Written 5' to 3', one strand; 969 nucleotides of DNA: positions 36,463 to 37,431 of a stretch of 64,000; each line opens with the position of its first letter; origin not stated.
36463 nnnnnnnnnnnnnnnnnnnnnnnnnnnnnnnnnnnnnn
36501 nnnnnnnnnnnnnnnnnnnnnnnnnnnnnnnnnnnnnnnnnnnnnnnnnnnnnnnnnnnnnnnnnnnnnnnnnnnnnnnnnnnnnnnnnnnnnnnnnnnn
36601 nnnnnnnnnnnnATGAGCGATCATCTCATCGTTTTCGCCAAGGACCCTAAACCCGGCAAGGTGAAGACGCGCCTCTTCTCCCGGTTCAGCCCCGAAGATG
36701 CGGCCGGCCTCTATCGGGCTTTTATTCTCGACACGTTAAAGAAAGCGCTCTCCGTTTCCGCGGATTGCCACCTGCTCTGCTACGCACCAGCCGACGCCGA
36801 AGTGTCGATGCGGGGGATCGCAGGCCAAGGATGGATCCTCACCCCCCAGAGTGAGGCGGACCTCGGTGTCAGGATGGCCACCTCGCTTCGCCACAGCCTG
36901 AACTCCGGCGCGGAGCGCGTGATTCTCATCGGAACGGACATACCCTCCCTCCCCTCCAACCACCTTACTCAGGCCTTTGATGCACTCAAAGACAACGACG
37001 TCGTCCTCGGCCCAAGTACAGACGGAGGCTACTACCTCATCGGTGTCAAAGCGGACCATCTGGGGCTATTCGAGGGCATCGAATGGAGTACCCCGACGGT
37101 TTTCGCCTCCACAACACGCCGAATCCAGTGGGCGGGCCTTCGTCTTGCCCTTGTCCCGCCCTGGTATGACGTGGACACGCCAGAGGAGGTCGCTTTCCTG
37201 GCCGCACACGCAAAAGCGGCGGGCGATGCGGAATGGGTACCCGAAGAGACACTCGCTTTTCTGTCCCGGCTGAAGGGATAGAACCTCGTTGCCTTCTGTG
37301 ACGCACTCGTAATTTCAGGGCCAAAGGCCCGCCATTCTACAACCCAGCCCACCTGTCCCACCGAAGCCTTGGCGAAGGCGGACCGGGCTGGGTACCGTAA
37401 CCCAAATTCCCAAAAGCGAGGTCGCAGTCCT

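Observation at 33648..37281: Uncharacterised three-gene module (DUF3604 hydrolase-like, SAM methyltransferase, DUF2064 transferase) translationally coupled to gatA-gatB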

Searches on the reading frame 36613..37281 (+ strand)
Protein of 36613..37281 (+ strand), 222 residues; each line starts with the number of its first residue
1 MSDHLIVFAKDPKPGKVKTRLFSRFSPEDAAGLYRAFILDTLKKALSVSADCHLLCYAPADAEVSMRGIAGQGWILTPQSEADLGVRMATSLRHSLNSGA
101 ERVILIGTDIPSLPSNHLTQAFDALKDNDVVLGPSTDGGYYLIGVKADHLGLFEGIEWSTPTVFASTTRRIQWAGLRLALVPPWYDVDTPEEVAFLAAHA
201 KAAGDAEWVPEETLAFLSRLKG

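Call 9: search_protein_families(library=pfam, proteins=[window:36613-37281:+])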
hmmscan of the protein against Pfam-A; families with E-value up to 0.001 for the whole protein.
window:36613-37281:+ (222 aa): 2 families
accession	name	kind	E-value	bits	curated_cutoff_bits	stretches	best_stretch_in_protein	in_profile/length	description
PF09837.15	DUF2064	-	8.1e-35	119.7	25.8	1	53-160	13-120/120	Uncharacterized protein conserved in bacteria (DUF2064)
PF01983.22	CofC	-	3.1e-08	33.5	22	1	16-150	12-138/217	Guanylyl transferase CofC like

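Call 10: search_protein_families(library=ncbifam, proteins=[window:36613-37281:+])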
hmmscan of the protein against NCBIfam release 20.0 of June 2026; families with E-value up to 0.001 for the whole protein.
window:36613-37281:+ (222 aa): 2 families
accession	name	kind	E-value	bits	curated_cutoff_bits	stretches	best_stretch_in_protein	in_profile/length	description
TIGR04282.1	glyco_like_cofC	hypoth_equivalog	3.5e-60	203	134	1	5-192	1-188/189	TIGR04282 family arsenosugar biosynthesis glycosyltransferase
TIGR03552.1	F420_cofC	equivalog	2.9e-13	49.9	105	1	16-200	11-191/196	2-phospho-L-lactate guanylyltransferase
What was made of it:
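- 36613..37281 (+): DUF2064 / TIGR04282 GT-A-fold transferase (222 aa). Its ATG overlaps the MT stop (ATGA at 36613-36616). TIGR04282 scores 203 bits against a cutoff of 134 (call 10).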

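Call 32: find_homologous_proteins(query=window:36613-37278:+)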
Query window:36613-37278:+ (222 aa): 1787 proteins with E <= 0.001 among 2550 candidates; the best 120 are listed.
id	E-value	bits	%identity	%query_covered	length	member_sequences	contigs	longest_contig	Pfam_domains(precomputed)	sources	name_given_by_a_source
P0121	6.0e-137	472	96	100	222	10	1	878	PF01983.22,PF09837.16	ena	-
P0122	2.8e-98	346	70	99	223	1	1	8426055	PF01983.22,PF09837.16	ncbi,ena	-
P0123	1.5e-94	334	69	100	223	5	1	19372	PF01983.22,PF09837.16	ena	-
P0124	1.4e-91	324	68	99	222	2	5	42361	PF01983.22,PF09837.16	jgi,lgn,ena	jgi:rSAM/selenodomain-associated transferase 1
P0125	1.3e-78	282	57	98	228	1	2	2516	PF09837.16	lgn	-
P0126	3.5e-75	270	58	99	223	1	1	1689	PF01983.22,PF09837.16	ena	-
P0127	5.8e-75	270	59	93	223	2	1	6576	PF01983.22,PF09837.16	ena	-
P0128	4.6e-73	263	57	99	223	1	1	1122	PF01983.22,PF09837.16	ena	-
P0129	3.3e-71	257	58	91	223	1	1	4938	PF01983.22,PF09837.16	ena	-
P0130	2.3e-70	255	55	99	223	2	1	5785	PF01983.22,PF09837.16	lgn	-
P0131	2.7e-69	251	54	99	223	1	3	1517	PF01983.22,PF09837.16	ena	-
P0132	4.3e-69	250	57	91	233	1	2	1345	PF01983.22,PF09837.16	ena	-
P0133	3.2e-68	248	56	99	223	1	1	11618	PF09837.16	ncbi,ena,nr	ncbi:MAG: TIGR04282 family arsenosugar biosynthesis glycosyltransferase [bacterium]|nr:TIGR04282 fam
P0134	2.8e-64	235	55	89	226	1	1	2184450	PF01983.22,PF09837.16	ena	-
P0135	3.4e-64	234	55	89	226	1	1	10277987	PF01983.22,PF09837.16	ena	-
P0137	8.7e-64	233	54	89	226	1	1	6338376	PF01983.22,PF09837.16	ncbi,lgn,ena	-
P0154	1.9e-61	225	54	89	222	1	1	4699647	PF01983.22,PF09837.16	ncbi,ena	-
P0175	3.2e-60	221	52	89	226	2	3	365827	PF09837.16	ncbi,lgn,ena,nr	ncbi:MAG: TIGR04282 family arsenosugar biosynthesis glycosyltransferase [Gemmatimonadetes bacterium]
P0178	4.8e-60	221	53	89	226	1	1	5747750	PF01983.22,PF09837.16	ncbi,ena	-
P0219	1.1e-58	216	48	99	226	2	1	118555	PF01983.22,PF09837.16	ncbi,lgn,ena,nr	ncbi:MAG: TIGR04282 family arsenosugar biosynthesis glycosyltransferase [Gemmatimonadota bacterium]|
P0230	9.7e-58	213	51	89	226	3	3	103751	PF09837.16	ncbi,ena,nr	ncbi:MAG: TIGR04282 family arsenosugar biosynthesis glycosyltransferase [Gemmatimonadota bacterium]|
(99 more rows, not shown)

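Call 33: find_encoding_contigs(protein=P0137, flank=8000, max_places=2)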
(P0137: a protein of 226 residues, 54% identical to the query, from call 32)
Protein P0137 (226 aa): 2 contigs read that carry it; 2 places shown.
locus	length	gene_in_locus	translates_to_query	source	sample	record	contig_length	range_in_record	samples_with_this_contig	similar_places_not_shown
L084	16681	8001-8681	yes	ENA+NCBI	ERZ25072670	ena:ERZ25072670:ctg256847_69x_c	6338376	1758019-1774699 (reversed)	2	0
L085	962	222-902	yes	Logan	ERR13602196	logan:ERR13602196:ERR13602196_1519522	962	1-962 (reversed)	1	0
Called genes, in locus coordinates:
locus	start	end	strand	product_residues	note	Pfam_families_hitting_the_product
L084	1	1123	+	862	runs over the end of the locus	PF00270:DEAD, PF04851:ResIII, PF27159:HI_1054_N, PF27365:HI_1054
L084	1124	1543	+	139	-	PF10711:DUF2513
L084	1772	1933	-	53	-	-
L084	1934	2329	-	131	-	-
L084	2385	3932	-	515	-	-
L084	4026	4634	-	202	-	-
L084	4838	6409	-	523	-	PF18884:TSP3_bac (faint)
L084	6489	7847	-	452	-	PF00884:Sulfatase, PF01663:Phosphodiest (weak), PF16347:SGSH_C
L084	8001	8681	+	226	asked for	PF01983:CofC (weak), PF09837:DUF2064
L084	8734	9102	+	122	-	PF13407:Peripla_BP_4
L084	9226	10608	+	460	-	PF03023:MurJ, PF01554:MatE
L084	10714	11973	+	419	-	PF02321:OEP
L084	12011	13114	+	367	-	PF25973:BSH_CzcB, PF25954:Beta-barrel_RND_2 (weak), PF25975:CzcB_C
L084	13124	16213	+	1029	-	PF00873:ACR_tran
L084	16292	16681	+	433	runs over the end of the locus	PF03773:ArsP_1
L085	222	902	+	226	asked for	PF01983:CofC (weak), PF09837:DUF2064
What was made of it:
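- gatB is not within 8 kb of DUF2064 in L084 (call 33).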

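Call 34: find_encoding_contigs(protein=P0122, flank=8000, max_places=2)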
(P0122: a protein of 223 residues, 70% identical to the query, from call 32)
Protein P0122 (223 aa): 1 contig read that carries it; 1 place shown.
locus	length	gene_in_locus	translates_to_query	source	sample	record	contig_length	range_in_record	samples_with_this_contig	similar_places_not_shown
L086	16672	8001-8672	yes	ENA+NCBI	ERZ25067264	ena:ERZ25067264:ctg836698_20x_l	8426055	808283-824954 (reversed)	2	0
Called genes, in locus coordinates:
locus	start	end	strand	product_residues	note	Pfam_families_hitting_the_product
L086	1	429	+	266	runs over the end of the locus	PF02361:CbiQ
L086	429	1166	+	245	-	PF01416:PseudoU_synth_1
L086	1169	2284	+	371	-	PF00089:Trypsin, PF13365:Trypsin_2, PF00595:PDZ (weak), PF13180:PDZ_2, PF17820:PDZ_6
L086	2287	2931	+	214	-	PF02666:PS_Dcarbxylase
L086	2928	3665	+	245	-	PF01066:CDP-OH_P_transf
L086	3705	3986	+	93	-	PF14209:DUF4321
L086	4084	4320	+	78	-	PF02416:TatA_B_E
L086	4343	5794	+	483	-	PF01425:Amidase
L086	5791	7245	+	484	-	PF02934:GatB_N, PF02637:GatB_Yqey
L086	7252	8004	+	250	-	PF02353:CMAS (weak), PF13489:Methyltransf_23 (weak), PF01209:Ubie_methyltran, PF13649:Methyltransf_25, PF13847:Methyltransf_31, PF08241:Methyltransf_11, PF08242:Methyltransf_12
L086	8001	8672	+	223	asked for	PF01983:CofC, PF09837:DUF2064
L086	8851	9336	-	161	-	-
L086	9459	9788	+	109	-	PF13407:Peripla_BP_4 (weak)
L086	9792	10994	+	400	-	PF02653:BPD_transp_2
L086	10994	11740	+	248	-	PF00005:ABC_tran, PF13304:AAA_21 (faint)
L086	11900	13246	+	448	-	PF03023:MurJ (weak), PF01554:MatE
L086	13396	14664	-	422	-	PF01979:Amidohydro_1 (weak), PF07969:Amidohydro_3 (faint), PF01979:Amidohydro_1 (weak)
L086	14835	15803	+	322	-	PF00389:2-Hacid_dh, PF02826:2-Hacid_dh_C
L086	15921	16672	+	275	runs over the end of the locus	PF05721:PhyH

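Call 35: find_encoding_contigs(protein=P0175, flank=8000, max_places=2)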
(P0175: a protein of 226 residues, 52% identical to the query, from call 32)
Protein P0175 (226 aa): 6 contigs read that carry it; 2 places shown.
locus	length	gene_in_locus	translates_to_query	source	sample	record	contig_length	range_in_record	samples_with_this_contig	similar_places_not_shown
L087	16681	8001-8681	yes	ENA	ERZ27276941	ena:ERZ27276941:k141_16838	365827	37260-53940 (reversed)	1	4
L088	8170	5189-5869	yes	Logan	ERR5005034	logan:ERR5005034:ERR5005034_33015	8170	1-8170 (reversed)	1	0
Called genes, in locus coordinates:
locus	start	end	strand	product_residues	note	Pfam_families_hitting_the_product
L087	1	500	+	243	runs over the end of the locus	PF01066:CDP-OH_P_transf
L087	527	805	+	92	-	PF14209:DUF4321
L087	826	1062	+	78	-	PF02416:TatA_B_E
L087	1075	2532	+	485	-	PF01425:Amidase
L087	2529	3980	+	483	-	PF02934:GatB_N, PF02637:GatB_Yqey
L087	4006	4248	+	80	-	-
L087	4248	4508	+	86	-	PF05016:ParE_toxin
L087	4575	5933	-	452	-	PF00884:Sulfatase, PF01663:Phosphodiest (weak), PF16347:SGSH_C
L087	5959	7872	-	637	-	PF02985:HEAT (faint), PF13646:HEAT_2 (weak)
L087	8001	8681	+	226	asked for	PF09837:DUF2064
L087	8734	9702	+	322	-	PF00532:Peripla_BP_1, PF13407:Peripla_BP_4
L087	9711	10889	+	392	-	PF02653:BPD_transp_2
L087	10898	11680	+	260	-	PF00005:ABC_tran, PF13304:AAA_21 (faint)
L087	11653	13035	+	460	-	PF01554:MatE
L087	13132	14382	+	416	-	PF03773:ArsP_1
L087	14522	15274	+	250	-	PF02535:Zip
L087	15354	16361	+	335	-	PF01408:GFO_IDH_MocA, PF02894:GFO_IDH_MocA_C, PF22725:GFO_IDH_MocA_C3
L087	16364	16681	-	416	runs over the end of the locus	PF01979:Amidohydro_1, PF07969:Amidohydro_3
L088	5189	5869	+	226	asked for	PF09837:DUF2064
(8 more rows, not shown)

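Call 39: search_solved_structures(query=window:36613-37278:+, max_evalue=0.1, show_alignments=1)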
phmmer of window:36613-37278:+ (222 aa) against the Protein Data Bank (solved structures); distinct sequences matched with E-value up to 0.1: 2.
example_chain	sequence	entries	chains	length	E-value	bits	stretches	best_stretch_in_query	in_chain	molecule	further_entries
3cgx_A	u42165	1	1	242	1.9e-36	129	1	5-193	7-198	Putative nucleotide-diphospho-sugar transferase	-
6bwg_A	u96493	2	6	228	0.0003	23.6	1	15-126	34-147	2-phospho-L-lactate guanylyltransferase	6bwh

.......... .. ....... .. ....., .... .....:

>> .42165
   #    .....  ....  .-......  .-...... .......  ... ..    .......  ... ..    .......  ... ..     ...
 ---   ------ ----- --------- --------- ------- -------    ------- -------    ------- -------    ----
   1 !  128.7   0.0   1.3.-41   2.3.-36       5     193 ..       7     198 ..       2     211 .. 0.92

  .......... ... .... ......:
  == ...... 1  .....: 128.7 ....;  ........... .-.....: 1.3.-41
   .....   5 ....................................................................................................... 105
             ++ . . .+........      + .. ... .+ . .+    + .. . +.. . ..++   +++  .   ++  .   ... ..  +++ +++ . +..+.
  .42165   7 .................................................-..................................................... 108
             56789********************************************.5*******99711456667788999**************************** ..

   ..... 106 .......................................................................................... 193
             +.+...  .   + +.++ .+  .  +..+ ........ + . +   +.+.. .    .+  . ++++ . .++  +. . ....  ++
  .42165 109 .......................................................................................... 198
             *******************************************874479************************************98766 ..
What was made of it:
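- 36613..37281 (+): PDB 3CGX matches at E 2e-36 and FbiD 6BWG at E 3e-4 (call 39).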

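Call 44: find_related_loci(query=A2, collection=metagenome_contigs, flank=10000)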
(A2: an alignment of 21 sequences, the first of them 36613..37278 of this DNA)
Query A2 (222 aa) in metagenome_contigs; peptide patterns used: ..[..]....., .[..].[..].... (x = any residue, [..] = any of these).
600 stretches matched a pattern (row limit reached: there are more); 571 encode a relative of the query (tblastn E <= 1e-3); the best 80 are kept; 80 distinct loci.
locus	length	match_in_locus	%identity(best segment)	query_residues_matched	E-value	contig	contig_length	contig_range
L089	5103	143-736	53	5-202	5e-68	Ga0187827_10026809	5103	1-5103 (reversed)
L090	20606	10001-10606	51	1-202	4e-65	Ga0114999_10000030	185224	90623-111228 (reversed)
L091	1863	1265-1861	48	4-202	6e-64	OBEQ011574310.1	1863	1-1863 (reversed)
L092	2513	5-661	47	1-217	1e-62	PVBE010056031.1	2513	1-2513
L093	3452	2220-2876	46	1-217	7e-62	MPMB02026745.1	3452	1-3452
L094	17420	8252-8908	47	1-217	5e-62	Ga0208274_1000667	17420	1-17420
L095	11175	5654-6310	44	1-217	6e-62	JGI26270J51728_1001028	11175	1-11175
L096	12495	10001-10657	46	1-217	8e-62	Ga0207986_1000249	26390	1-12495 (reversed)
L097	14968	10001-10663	50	5-222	8e-62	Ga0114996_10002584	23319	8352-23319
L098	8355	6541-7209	43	1-218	2e-61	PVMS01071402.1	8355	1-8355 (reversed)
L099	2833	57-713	44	1-217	1e-60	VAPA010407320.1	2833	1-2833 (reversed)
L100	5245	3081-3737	44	1-217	1e-60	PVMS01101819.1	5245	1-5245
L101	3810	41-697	43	1-217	5e-60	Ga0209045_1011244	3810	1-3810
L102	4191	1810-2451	45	1-211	9e-60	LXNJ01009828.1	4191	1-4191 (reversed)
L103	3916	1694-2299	45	1-202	6e-59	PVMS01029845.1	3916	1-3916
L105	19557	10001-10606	46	1-202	3e-54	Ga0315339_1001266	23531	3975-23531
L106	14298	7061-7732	45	1-221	2e-52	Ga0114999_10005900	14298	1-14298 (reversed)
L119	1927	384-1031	41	1-219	5e-49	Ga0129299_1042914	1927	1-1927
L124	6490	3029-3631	42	6-202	2e-47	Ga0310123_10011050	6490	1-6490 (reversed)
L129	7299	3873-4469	43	1-199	5e-47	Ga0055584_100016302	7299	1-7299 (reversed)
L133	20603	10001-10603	42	1-202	6e-47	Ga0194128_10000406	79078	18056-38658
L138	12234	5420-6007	44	7-202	3e-46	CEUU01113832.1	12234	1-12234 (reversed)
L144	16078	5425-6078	41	1-219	8e-46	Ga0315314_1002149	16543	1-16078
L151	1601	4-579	47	12-202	7e-46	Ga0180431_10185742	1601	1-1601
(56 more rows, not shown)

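Call 48: search_protein_families(library=pfam, proteins=[L100:3747-4556:+, L151:667-1434:-, L093:1280-2134:+, L095:4163-4768:+, L096:11473-12477:-, L105:8700-9914:-, L124:4566-6440:-, L100:2339-2989:+, L102:2543-3685:+, L129:5353-5991:-], max_evalue=0.00001)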
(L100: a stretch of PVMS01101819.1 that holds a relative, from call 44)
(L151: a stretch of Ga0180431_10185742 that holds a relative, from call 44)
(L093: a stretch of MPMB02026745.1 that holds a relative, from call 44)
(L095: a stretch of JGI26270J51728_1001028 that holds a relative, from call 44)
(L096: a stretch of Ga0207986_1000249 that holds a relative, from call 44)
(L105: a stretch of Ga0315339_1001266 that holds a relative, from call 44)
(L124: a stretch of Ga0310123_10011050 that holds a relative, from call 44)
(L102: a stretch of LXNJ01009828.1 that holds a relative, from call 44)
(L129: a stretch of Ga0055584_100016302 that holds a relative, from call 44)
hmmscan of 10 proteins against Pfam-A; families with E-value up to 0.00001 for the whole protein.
L100:3747-4556:+ (269 aa): 1 family
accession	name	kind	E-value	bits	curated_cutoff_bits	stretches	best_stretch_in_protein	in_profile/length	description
PF11306.15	DUF3108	-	1.6e-11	44.8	26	1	45-201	2-151/209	Protein of unknown function (DUF3108)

L151:667-1434:- (255 aa): 2 families
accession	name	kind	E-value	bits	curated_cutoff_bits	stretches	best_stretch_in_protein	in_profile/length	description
PF13561.12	adh_short_C2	-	2.6e-86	289.5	27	1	12-250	1-235/236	Enoyl-(Acyl carrier protein) reductase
PF00106.31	adh_short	-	4.1e-20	72.5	26.6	1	17-199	10-190/195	short chain dehydrogenase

L093:1280-2134:+ (284 aa): 1 family
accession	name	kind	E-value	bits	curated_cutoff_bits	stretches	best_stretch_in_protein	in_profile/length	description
PF13490.11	zf-HC2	-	2.1e-06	28.1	22.2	1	4-37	1-34/35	Putative zinc-finger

L095:4163-4768:+ (201 aa): 3 families
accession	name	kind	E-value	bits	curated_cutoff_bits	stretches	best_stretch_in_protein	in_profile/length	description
PF04542.20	Sigma70_r2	-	5.4e-15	55.4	24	1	20-82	4-68/71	Sigma-70 region 2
PF08281.18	Sigma70_r4_2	-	7.7e-15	54.7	25.7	1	127-178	3-54/54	Sigma-70, region 4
PF04545.22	Sigma70_r4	-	2e-07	30.8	24.1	1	133-179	3-49/50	Sigma-70, region 4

L096:11473-12477:- (334 aa): 1 family
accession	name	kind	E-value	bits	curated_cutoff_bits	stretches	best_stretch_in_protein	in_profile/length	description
PF03706.18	LPG_synthase_TM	-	7e-34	118.1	33.4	1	11-307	4-296/302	Lysylphosphatidylglycerol synthase TM region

L105:8700-9914:- (404 aa): 0 families

L124:4566-6440:- (624 aa): 1 family
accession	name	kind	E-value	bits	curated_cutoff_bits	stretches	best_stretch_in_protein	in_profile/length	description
PF00288.32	GHMP_kinases_N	-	2.4e-07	31.3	22.3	1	361-432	14-80/87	GHMP kinases N terminal domain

L100:2339-2989:+ (216 aa): 0 families

L102:2543-3685:+ (380 aa): 2 families
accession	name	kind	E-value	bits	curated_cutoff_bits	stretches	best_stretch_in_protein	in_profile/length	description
PF13378.12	MR_MLE_C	-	2.5e-60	204.4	29.4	1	136-353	5-218/219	Enolase C-terminal domain-like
PF02746.21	MR_MLE_N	-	1.2e-21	77.5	22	1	17-107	30-117/117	Mandelate racemase / muconate lactonizing enzyme, N-terminal domain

L129:5353-5991:- (212 aa): 1 family
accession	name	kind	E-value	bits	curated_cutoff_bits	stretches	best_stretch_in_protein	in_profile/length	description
PF05991.17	NYN_YacP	-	1.1e-22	81.2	24.6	1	12-138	1-130/166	YacP-like NYN domain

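Call 81: search_protein_families(library=pfam, proteins=[L106:5387-6853:+, L138:1751-2995:-, L133:6822-7553:-, L094:2587-6171:-, L119:1069-1767:+, L144:6744-7556:+], max_evalue=0.00001)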
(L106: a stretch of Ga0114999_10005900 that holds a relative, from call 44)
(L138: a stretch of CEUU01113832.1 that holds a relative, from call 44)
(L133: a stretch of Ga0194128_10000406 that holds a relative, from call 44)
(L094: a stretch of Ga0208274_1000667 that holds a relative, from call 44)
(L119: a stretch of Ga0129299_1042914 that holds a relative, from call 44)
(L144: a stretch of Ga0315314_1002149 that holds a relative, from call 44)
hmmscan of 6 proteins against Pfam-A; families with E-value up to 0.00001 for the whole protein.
L106:5387-6853:+ (488 aa): 3 families
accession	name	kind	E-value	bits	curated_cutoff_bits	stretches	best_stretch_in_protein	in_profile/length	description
PF04552.19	Sigma54_DBD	-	6.7e-62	208.4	22.8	1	328-485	2-159/160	Sigma-54, DNA binding domain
PF04963.19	Sigma54_CBD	-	7.1e-52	176.3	22.9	1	116-312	3-185/185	Sigma-54 factor, core binding domain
PF00309.25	Sigma54_AID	-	2.2e-12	47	23.8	1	3-47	1-45/46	Sigma-54 factor, Activator interacting domain (AID)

L138:1751-2995:- (414 aa): 1 family
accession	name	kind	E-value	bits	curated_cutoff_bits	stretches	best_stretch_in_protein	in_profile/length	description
PF09861.14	Lar_N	-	6.7e-09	35.7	23.3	1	17-178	30-193/204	Lactate racemase N-terminal domain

L133:6822-7553:- (243 aa): 1 family
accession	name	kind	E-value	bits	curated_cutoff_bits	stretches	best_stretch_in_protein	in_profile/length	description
PF02775.26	TPP_enzyme_C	-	1.2e-19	71.1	21.9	1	101-212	28-149/151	Thiamine pyrophosphate enzyme, C-terminal TPP binding domain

L094:2587-6171:- (1194 aa): 8 families
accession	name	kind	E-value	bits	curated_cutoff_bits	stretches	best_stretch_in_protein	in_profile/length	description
PF01855.24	POR_N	-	3.3e-75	253.2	27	1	18-247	3-230/231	Pyruvate flavodoxin/ferredoxin oxidoreductase, thiamine diP-bdg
PF01558.24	POR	-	3.4e-29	102.6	27.4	1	433-616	1-172/173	Pyruvate ferredoxin/flavodoxin oxidoreductase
PF10371.14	EKR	-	1e-25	89.8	27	1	633-684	3-54/55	Domain of unknown function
PF17147.9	PFOR_II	-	7.4e-11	42.7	27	1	269-351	1-81/102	Pyruvate:ferredoxin oxidoreductase core domain II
PF12838.12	Fer4_7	-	1e-07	32.7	27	1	696-763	2-49/52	4Fe-4S dicluster domain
PF13237.11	Fer4_10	-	1.8e-07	31.4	25.5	1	691-763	4-53/53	4Fe-4S dicluster domain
PF02775.26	TPP_enzyme_C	-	7.8e-07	29.4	21.9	1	977-1089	46-150/151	Thiamine pyrophosphate enzyme, C-terminal TPP binding domain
PF13183.11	Fer4_8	-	3e-06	28.1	27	1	694-763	3-65/68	4Fe-4S dicluster domain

L119:1069-1767:+ (232 aa): 1 family
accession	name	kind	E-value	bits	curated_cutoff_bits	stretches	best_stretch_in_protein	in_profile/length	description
PF02596.20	DUF169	-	6.5e-27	95.2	27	2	110-207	99-206/209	Uncharacterised ArCR, COG2043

L144:6744-7556:+ (270 aa): 1 family
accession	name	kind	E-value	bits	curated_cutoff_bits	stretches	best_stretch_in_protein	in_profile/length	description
PF00581.25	Rhodanese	-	5.8e-31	107.4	22.2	2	53-162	2-102/102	Rhodanese-like domain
